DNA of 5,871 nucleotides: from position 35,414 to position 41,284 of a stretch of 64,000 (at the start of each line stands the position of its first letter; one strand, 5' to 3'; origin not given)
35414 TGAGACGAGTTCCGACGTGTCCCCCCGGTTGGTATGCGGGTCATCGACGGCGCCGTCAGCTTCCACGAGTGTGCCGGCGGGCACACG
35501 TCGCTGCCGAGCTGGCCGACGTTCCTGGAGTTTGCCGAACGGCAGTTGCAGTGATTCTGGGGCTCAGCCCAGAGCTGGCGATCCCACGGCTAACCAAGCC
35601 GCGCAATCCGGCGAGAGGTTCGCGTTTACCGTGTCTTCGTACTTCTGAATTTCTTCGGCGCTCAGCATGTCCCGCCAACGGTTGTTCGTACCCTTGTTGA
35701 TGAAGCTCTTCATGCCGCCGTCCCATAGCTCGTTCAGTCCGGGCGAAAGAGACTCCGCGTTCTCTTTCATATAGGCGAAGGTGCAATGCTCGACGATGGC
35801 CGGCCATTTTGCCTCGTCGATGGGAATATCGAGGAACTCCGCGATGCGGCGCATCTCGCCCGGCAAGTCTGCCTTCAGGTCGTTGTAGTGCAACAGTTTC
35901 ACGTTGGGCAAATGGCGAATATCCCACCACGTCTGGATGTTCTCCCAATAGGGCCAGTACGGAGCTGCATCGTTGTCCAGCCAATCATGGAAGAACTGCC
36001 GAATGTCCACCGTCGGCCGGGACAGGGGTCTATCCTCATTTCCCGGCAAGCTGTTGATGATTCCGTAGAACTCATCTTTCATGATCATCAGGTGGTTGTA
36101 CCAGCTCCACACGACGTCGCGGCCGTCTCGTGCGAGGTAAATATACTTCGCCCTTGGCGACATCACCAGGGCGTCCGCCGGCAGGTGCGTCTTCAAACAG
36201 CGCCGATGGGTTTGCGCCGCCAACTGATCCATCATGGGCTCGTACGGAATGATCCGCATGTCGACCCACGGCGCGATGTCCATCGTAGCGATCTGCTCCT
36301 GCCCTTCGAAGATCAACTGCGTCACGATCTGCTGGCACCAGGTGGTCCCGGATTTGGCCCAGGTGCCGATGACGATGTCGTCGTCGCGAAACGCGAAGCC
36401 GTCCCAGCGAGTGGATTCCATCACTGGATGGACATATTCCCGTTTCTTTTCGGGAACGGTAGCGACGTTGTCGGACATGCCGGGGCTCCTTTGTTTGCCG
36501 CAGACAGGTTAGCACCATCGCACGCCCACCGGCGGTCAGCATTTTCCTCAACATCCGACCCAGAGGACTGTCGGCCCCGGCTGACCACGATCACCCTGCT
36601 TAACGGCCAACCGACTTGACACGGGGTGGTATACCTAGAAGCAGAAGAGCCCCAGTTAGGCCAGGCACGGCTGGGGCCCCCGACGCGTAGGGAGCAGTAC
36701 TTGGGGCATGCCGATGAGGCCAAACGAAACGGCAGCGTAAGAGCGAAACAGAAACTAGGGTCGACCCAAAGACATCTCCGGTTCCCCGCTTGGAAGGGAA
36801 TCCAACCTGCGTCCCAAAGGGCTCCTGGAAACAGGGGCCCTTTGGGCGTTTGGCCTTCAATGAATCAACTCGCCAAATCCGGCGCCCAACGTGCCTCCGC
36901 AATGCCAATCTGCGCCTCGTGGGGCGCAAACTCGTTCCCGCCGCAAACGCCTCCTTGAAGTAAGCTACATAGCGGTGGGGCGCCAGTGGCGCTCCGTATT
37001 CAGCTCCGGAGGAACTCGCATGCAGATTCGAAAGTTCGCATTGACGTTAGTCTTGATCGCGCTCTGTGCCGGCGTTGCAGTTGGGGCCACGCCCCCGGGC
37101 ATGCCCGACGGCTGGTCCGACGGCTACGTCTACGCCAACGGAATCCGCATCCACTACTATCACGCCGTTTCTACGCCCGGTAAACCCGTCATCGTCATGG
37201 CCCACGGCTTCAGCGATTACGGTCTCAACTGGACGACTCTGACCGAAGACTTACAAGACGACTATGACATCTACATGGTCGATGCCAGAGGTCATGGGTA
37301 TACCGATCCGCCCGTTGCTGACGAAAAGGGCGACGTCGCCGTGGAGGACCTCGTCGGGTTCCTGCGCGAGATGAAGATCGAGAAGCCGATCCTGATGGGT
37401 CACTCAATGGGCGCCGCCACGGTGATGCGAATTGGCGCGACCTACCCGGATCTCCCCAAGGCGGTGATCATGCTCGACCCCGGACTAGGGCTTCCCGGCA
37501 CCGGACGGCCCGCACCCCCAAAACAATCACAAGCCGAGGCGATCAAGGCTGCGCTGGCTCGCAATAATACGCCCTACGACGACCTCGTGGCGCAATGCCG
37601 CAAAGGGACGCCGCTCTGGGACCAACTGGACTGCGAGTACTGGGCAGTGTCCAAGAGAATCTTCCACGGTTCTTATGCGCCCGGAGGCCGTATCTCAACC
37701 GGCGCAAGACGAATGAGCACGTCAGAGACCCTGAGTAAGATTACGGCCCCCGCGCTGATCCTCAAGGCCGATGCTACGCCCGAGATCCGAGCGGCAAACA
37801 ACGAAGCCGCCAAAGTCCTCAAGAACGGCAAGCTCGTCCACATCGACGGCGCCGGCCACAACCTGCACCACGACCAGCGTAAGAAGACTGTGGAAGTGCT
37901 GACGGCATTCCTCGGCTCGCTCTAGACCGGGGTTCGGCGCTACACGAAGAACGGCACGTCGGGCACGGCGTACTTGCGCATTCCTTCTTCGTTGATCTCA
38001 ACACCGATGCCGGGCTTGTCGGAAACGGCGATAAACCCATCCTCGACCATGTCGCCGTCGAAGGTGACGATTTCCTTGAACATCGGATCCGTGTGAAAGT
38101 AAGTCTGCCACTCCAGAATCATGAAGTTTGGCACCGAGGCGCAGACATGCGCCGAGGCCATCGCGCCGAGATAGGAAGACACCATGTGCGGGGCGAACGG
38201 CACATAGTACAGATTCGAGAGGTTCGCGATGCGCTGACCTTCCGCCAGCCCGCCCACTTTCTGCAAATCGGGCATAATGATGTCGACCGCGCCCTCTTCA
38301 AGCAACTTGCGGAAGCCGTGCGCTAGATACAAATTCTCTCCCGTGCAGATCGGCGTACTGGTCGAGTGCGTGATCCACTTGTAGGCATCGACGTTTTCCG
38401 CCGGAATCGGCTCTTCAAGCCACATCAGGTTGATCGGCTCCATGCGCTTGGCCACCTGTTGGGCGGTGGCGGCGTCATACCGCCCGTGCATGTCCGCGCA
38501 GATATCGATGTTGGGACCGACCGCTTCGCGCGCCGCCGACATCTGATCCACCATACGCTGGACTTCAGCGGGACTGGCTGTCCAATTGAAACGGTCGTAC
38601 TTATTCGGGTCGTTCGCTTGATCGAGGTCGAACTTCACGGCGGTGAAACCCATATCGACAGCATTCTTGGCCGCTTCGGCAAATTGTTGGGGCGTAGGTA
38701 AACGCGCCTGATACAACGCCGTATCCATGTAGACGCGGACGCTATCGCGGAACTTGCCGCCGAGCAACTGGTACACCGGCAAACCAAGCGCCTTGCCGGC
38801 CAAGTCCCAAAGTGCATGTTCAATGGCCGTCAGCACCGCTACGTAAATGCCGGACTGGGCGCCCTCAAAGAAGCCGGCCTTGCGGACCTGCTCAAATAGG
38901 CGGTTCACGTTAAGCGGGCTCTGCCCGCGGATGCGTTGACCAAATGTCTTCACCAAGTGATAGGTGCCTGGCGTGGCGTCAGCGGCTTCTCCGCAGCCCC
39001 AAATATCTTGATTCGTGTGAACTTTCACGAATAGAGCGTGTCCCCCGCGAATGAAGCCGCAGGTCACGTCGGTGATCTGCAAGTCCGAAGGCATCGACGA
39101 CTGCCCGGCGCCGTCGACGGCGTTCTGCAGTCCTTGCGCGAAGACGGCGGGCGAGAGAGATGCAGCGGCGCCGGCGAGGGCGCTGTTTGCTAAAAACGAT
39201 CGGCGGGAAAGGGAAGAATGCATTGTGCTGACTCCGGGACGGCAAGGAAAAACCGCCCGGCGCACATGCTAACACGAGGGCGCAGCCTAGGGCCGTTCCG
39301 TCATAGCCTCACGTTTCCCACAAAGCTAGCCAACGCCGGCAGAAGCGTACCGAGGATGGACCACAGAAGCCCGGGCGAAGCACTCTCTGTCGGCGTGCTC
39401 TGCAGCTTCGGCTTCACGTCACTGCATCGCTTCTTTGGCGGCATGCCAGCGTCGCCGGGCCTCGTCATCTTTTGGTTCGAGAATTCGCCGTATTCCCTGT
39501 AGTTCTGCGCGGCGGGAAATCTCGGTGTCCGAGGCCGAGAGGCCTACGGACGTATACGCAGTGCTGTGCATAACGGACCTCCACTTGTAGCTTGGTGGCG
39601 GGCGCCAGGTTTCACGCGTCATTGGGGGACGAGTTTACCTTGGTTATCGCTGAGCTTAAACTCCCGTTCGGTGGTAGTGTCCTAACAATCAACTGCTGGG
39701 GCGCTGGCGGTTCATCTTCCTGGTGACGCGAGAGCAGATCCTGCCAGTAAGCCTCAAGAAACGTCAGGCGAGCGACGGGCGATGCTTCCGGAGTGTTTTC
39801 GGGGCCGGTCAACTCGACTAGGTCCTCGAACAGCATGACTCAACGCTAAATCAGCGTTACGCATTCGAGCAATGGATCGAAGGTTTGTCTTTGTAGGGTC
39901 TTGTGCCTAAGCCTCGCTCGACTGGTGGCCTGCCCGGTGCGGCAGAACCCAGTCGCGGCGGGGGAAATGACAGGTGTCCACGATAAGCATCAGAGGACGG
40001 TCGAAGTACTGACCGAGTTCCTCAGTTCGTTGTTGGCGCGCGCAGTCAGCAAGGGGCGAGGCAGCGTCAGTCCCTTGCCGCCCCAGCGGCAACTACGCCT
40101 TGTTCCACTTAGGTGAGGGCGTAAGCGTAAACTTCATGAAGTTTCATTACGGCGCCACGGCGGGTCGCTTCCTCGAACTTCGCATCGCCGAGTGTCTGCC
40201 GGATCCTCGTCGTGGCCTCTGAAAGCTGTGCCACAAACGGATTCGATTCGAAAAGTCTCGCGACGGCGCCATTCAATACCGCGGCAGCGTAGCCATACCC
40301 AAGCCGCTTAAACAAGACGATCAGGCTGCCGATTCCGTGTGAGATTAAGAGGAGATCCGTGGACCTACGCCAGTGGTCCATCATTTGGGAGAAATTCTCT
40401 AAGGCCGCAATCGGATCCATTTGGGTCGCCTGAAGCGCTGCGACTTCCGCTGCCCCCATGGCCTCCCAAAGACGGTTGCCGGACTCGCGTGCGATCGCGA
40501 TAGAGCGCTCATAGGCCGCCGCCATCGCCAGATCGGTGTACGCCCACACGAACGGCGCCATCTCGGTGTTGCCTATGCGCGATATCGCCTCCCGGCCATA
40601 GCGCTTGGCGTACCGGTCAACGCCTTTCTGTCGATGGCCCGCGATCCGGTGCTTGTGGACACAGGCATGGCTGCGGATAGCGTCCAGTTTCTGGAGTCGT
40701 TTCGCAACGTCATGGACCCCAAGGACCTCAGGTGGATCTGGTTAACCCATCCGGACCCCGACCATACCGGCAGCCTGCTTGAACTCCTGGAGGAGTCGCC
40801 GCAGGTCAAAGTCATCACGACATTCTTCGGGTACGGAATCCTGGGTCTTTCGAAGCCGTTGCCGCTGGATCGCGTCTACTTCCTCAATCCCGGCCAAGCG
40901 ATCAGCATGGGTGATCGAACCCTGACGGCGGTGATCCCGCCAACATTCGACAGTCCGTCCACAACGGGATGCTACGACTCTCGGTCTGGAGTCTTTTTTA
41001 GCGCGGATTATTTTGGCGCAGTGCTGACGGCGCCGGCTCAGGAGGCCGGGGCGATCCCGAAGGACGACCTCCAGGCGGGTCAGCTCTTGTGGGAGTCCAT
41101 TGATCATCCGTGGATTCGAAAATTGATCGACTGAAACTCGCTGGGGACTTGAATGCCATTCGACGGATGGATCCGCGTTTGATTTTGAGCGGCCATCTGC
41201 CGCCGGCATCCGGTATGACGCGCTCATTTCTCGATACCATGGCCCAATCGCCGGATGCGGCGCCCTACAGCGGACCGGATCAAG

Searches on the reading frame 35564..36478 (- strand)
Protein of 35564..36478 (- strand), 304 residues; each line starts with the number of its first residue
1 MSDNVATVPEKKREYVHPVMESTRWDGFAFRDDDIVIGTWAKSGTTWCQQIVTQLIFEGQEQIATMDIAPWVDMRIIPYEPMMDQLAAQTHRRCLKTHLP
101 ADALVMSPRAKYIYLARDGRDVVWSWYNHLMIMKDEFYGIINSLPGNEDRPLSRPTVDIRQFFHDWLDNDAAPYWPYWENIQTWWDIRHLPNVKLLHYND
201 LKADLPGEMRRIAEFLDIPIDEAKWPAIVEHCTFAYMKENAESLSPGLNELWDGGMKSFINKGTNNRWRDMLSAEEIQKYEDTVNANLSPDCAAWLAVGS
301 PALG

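Call 29: search_protein_families(library=pfam, proteins=[window:35564-36478:-], max_evalue=0.001)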
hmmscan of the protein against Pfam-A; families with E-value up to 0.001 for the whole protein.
window:35564-36478:- (304 aa): 2 families
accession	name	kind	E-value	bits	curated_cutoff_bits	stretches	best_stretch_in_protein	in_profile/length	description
PF00685.33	Sulfotransfer_1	-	4.7e-50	170.8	22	1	32-288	1-251/255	Sulfotransferase domain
PF13469.12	Sulfotransfer_3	-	1.8e-08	35.3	27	1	106-222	121-216/216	Sulfotransferase family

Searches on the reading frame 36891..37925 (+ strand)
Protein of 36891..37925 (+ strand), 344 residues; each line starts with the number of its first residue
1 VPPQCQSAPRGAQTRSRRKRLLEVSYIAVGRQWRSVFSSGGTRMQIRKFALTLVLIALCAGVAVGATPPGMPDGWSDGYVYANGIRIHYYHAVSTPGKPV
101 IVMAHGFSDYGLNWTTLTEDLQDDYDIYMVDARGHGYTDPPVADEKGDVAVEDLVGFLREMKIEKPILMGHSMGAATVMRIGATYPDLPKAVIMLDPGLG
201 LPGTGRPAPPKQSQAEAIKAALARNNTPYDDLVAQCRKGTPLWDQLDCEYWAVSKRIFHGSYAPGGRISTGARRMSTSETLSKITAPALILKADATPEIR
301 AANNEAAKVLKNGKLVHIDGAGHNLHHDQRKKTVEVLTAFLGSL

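Call 29: search_protein_families(library=pfam, proteins=[window:36891-37925:+], max_evalue=0.001)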
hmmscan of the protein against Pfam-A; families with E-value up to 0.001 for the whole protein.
window:36891-37925:+ (344 aa): 3 families
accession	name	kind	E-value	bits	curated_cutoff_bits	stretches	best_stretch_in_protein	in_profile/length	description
PF00561.26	Abhydrolase_1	-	3.7e-22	79.6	25.8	1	99-328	1-243/245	alpha/beta hydrolase fold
PF12697.13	Abhydrolase_6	-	6.1e-21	76.5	26.3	1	101-335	1-216/217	Alpha/beta hydrolase family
PF12146.15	Hydrolase_4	-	9e-18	64.9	27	1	98-329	4-238/239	Serine aminopeptidase, S33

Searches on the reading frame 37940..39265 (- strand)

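Call 29: search_protein_families(library=pfam, proteins=[window:37940-39265:-], max_evalue=0.001)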
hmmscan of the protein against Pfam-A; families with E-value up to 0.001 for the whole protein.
window:37940-39265:- (441 aa): 2 families
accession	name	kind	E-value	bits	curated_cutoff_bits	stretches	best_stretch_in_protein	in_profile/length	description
PF13378.12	MR_MLE_C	-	3.4e-65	220.2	29.4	1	195-427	2-218/219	Enolase C-terminal domain-like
PF02746.21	MR_MLE_N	-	9.3e-10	39.2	22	1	78-169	29-117/117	Mandelate racemase / muconate lactonizing enzyme, N-terminal domain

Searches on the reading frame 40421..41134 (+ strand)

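Call 29: search_protein_families(library=pfam, proteins=[window:40421-41134:+], max_evalue=0.001)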
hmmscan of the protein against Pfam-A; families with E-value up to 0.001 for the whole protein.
window:40421-41134:+ (237 aa): 2 families
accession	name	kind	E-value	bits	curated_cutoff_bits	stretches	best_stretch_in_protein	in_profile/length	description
PF00753.33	Lactamase_B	-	2e-12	47.9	22.7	1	75-201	16-154/196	Metallo-beta-lactamase superfamily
PF19583.5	ODP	-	3.9e-12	46.9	27.2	1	67-203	4-142/194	ODP family beta lactamase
